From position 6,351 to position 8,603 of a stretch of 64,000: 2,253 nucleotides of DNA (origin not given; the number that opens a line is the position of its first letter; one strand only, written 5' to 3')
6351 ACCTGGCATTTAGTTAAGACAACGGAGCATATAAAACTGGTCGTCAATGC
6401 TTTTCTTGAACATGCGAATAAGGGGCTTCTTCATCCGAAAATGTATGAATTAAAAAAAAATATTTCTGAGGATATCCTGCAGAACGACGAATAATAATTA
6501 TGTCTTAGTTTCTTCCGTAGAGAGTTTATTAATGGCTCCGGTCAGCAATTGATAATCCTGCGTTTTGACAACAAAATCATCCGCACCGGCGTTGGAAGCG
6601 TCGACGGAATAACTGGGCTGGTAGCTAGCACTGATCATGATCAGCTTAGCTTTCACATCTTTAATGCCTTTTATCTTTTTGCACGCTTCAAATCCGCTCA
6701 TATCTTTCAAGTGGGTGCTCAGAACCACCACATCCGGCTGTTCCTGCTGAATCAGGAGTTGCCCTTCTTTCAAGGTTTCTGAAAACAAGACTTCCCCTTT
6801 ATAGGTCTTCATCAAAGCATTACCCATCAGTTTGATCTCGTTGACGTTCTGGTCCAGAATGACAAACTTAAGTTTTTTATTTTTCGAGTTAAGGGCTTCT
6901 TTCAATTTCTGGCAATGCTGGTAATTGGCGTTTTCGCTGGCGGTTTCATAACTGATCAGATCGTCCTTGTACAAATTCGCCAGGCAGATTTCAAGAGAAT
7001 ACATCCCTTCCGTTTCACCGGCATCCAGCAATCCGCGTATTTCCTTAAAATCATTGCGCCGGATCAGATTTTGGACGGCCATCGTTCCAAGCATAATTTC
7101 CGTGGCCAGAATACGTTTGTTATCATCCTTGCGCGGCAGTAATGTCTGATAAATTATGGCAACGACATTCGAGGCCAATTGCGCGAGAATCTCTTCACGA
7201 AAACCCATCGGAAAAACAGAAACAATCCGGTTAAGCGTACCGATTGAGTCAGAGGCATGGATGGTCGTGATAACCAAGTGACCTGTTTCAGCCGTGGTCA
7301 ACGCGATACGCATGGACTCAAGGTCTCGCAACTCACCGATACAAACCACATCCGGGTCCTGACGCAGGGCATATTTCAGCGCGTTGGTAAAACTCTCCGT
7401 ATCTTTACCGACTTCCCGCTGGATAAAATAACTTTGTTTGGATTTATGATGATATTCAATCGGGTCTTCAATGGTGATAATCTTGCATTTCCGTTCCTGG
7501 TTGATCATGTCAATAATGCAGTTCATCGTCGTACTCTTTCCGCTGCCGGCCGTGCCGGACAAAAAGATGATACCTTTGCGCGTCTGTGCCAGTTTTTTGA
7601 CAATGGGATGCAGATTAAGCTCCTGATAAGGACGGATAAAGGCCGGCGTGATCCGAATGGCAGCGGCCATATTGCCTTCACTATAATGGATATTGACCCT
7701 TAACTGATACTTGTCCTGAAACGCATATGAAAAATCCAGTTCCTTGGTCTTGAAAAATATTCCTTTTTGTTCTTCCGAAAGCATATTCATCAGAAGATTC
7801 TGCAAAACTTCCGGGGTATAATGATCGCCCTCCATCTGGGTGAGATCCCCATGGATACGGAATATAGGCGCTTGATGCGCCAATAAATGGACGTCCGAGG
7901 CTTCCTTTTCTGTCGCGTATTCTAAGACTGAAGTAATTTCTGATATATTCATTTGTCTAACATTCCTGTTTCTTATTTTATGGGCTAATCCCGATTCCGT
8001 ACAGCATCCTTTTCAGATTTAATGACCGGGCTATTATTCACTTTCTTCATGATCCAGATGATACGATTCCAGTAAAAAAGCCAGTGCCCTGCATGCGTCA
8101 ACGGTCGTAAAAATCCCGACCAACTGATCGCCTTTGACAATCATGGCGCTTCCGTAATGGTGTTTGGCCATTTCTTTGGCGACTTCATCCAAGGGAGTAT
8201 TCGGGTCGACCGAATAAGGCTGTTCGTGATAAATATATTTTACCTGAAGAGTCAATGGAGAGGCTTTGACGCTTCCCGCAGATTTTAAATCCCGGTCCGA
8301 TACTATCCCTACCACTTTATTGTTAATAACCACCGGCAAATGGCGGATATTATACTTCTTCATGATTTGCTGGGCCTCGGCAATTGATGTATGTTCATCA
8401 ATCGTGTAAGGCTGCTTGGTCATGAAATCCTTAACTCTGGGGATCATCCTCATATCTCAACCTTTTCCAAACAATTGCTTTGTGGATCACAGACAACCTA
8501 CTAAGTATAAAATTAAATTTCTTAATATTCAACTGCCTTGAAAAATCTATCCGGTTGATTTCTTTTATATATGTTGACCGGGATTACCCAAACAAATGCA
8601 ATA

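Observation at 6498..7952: PilT retraction ATPase carrying a C-terminal pseudo-receiver domain (Ser at the phospho-Asp position)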

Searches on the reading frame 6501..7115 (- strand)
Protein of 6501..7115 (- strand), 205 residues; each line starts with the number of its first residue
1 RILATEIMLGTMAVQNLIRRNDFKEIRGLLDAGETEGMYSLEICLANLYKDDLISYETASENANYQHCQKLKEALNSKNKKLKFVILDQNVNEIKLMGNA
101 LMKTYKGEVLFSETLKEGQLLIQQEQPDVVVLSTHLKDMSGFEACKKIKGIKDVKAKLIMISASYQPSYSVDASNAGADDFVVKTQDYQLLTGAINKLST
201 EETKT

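Call 26: search_protein_representatives(protein=window:6501-7115:-)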
Query: 205 residues. Proteins with E-value up to 0.001 (for the whole library): 6529; up to 1e-10: 131; up to 1e-30: 3. The best 150 are listed.
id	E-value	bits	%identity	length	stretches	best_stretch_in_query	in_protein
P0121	1.2e-83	295.7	69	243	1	1-198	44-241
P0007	4.5e-60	218.9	54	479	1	1-198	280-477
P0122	2.6e-31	125.2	38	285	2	79-198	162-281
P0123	2.2e-28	115.7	28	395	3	83-198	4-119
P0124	5.5e-28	114.4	86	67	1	139-204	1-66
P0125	2.9e-25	105.5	41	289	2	1-77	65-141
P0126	4.0e-25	105.1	43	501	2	121-198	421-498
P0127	6.5e-20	88.1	34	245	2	119-196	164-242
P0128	2.3e-19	86.3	36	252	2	78-198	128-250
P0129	5.0e-19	85.2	36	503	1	1-198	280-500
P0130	4.2e-18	82.2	30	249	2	81-195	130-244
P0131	1.1e-17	80.9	29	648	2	75-199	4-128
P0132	3.0e-17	79.4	34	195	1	31-200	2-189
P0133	4.5e-17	78.8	34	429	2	67-201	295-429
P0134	7.1e-17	78.2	31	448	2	83-191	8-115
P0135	7.5e-17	78.1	32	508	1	1-199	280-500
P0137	3.2e-16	76.1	33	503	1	1-198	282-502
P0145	8.4e-15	71.4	37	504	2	1-64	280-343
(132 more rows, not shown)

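Call 36: list_cluster_members(proteins=[P0126, P0129, P0135, P0137, P0145, P0133, P0063, P0106, P0117, P0005])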
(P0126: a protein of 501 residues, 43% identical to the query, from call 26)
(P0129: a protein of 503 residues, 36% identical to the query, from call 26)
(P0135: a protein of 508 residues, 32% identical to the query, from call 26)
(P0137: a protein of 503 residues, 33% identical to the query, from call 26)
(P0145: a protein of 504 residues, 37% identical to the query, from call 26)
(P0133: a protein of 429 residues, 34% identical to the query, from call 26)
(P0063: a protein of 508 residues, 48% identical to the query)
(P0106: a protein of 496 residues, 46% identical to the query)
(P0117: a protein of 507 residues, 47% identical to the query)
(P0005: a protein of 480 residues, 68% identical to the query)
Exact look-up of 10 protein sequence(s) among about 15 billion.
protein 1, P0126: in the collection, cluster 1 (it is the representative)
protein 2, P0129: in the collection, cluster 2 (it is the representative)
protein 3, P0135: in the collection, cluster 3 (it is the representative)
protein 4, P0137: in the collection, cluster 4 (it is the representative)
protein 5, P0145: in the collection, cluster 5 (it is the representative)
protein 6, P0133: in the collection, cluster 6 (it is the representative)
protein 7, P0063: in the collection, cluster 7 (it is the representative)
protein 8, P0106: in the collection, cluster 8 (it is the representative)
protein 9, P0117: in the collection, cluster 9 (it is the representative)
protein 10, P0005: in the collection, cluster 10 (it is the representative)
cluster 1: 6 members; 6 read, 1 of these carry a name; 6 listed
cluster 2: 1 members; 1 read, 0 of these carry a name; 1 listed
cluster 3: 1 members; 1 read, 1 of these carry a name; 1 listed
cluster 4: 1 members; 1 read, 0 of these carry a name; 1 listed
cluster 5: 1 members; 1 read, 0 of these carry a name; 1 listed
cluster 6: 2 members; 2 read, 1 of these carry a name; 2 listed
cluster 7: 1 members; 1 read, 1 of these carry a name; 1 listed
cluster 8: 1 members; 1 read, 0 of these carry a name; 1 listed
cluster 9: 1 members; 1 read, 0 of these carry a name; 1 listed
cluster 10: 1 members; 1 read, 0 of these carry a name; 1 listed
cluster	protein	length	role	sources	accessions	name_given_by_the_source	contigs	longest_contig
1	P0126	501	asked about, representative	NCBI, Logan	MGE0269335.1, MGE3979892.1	MAG: PilT/PilU family type 4a pilus ATPase [Candidatus Omnitrophota bacterium]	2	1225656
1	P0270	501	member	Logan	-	-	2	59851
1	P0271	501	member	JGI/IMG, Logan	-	-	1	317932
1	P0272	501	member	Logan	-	-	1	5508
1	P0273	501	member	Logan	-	-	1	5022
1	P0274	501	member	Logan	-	-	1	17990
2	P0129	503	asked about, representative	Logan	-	-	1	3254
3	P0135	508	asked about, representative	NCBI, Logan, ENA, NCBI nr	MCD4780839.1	MAG: PilT/PilU family type 4a pilus ATPase [Candidatus Omnitrophica bacterium] | PilT/PilU family type 4a pilus ATPase [Candidatus Omnitrophota bacterium]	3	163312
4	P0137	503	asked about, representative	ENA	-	-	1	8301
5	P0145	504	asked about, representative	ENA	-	-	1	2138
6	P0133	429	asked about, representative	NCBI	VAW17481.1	Twitching motility protein PilT, partial [hydrothermal vent metagenome]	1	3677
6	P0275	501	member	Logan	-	-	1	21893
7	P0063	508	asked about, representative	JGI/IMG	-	twitching motility protein PilT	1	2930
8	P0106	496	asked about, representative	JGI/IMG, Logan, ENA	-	-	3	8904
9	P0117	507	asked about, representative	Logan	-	-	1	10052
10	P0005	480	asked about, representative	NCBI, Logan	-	-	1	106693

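Call 41: find_related_loci(query=A4, collection=genome_contigs, flank=6000)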
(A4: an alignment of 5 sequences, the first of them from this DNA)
Query A4 (205 aa) in genome_contigs; peptide patterns used: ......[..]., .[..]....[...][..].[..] (x = any residue, [..] = any of these).
599 stretches matched a pattern (row limit reached: there are more); 343 encode a relative of the query (tblastn E <= 1e-3); the best 80 are kept; 80 distinct loci.
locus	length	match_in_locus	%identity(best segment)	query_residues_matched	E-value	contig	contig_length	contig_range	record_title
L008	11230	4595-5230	35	1-191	2e-31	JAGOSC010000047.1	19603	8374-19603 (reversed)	MAG: Candidatus Omnitrophota bacterium isolate Gw_Eff_bin_307 Gw_Eff_5835_length_19603_cov_6.088571, whole genome shotgu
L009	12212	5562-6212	30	1-201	3e-22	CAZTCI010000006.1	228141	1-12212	MAG TPA_asm: uncultured Planctomycetales bacterium isolate binchicken_co185_276 genome assembly, contig: NODE_55_length_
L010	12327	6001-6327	33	75-185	8e-12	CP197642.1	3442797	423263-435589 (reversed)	Chitinibacteraceae bacterium HSL-7 chromosome, complete genome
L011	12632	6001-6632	34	111-198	2e-11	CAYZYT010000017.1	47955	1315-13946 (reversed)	MAG TPA_asm: uncultured bacterium isolate SRP272421_co2_334 genome assembly, contig: NODE_1255_length_47955_cov_14.22634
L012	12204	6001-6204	44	126-197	2e-11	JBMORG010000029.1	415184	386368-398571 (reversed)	MAG: Thermodesulfobacteriota bacterium isolate Betzabe_MAG174 MAG174_29, whole genome shotgun sequence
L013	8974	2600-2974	24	74-198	2e-11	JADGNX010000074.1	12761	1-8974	MAG: Thermoanaerobaculia bacterium isolate Chersky.13_21 contig-100_1238, whole genome shotgun sequence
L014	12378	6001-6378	35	76-201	2e-11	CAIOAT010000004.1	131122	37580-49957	MAG: Candidatus Omnitrophica bacterium isolate AM-2014-D6_bin-627 genome assembly, contig: bin-627:04/50, whole genome s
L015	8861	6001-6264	36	109-198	3e-11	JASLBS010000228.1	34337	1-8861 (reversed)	MAG: Arthrobacter sp. isolate CMU.bins.70 k141_8666102, whole genome shotgun sequence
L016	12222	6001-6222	41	121-198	3e-11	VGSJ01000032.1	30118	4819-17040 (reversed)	MAG: Deltaproteobacteria bacterium isolate K_DeepCast_150m_m2_098 K_DeepCast_150m_m2_098_Ga0194126_10002440, whole genom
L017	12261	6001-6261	38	108-198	4e-11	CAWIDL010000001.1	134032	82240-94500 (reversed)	MAG: uncultured delta proteobacterium isolate MFD01231.bin.1.21 genome assembly, contig: contig_14790, whole genome shot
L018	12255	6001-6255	34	112-198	6e-11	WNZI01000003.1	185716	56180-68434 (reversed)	Vibrio cholerae strain 35D contig00003, whole genome shotgun sequence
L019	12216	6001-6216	39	112-185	2e-10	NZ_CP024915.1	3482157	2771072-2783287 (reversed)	Arthrobacter agilis strain UMCV2 chromosome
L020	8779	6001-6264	32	116-205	4e-10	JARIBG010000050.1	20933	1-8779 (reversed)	MAG: Arthrobacter sp. isolate cluster2_bin.1 k127_773851, whole genome shotgun sequence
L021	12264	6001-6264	32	116-205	5e-10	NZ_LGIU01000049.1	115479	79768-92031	Arthrobacter sp. RIT-PI-e NODE_8_length_115479_cov_25.6816_ID_15, whole genome shotgun sequence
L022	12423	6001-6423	27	53-198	5e-10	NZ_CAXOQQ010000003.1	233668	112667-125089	Streptococcus sp. oral taxon 061 strain FFMG-473-2-21-B isolate FFMG_473-2-21-B FFMG_473-2-21-B.1:3, whole genome shotgu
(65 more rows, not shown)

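Call 69: search_protein_families(library=pfam, proteins=[L009:92-544:+, L009:1274-1753:+, L009:1761-2546:+, L009:2547-4253:+, L009:4235-4609:+, L009:4713-6224:+, L009:6304-7308:+], max_evalue=0.01)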
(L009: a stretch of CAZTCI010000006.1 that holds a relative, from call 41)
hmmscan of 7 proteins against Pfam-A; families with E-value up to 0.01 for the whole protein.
L009:92-544:+ (150 aa): 1 family
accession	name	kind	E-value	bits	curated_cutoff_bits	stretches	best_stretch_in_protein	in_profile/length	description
PF07690.21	MFS_1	-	2.1e-07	30.6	33.4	1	3-147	104-248/347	Major Facilitator Superfamily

L009:1274-1753:+ (159 aa): 1 family
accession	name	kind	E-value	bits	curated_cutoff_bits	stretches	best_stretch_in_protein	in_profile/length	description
PF07963.17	N_methyl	-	0.00025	20.9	21.2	1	17-32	4-19/27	Prokaryotic N-terminal methylation motif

L009:1761-2546:+ (261 aa): 1 family
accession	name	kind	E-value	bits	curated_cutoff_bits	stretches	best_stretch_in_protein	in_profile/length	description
PF01042.26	Ribonuc_L-PSP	-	0.0078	16.6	27.3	0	22-72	11-64/121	Endoribonuclease L-PSP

L009:2547-4253:+ (568 aa): 1 family
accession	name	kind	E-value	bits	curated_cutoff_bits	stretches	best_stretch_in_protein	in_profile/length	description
PF16241.10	DUF4900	-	2e-13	50.9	29.4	1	159-233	5-79/89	Domain of unknown function (DUF4900)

L009:4235-4609:+ (124 aa): 1 family
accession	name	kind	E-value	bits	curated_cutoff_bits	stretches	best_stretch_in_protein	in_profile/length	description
PF04929.17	Herpes_DNAp_acc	-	0.0067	15.9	25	1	36-116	290-364/400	Herpes DNA replication accessory factor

L009:4713-6224:+ (503 aa): 10 families
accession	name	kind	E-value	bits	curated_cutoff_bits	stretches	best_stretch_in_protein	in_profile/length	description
PF00437.27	T2SSE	-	1.2e-46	159.5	24.9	1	5-279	8-281/370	Type II/IV secretion system protein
PF00072.30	Response_reg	-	1.6e-07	31.9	30.2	1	382-488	1-104/111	Response regulator receiver domain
PF25199.1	nSTAND_NTPase5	-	2.6e-05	24.5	34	1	123-173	34-83/145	Novel STAND NTPase 5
PF13604.12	AAA_30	-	0.00011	22.4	27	1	121-217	9-102/191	AAA domain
PF13401.12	AAA_22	-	0.00016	22.4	27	1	129-200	4-58/130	AAA domain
PF13191.12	AAA_16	-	0.00017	22.6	32.6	1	125-157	19-51/167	AAA ATPase domain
PF20720.3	nSTAND3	-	0.00049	20.3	27.2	1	128-171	15-57/155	Novel STAND NTPase 3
PF13245.12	AAA_19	-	0.0026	18.4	25.1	0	127-160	8-41/134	AAA domain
PF00005.33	ABC_tran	-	0.005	17.9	25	0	132-171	13-51/137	ABC transporter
PF08734.17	GYD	-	0.0053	17.2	31.4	0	198-240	41-84/91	GYD domain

L009:6304-7308:+ (334 aa): 1 family
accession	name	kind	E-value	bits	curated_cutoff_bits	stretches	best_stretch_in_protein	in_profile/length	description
PF00487.30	FA_desaturase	-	2.2e-31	110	29.7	1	55-292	3-235/253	Fatty acid desaturase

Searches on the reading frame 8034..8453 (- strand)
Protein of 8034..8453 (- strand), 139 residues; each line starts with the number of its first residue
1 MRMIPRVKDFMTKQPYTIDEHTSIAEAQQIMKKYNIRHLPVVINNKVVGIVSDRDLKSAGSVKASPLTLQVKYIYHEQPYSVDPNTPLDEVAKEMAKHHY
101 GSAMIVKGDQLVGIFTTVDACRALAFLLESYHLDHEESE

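Call 45: search_protein_families(library=pfam, proteins=[window:8034-8453:-], max_evalue=0.001)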
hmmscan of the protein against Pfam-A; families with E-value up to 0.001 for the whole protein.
window:8034-8453:- (139 aa): 1 family
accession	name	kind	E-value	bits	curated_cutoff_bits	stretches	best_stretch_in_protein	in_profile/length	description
PF00571.33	CBS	-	8.4e-30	103.3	24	2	7-59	1-54/57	CBS domain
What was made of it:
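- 8034..8453 (-): Upstream same-strand CBS-pair gene (139 aa), 81 nt from the pilT-REC start; a possible partner, linked only by conserved adjacency. Pfam CBS E 8.4e-30 (call 45).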
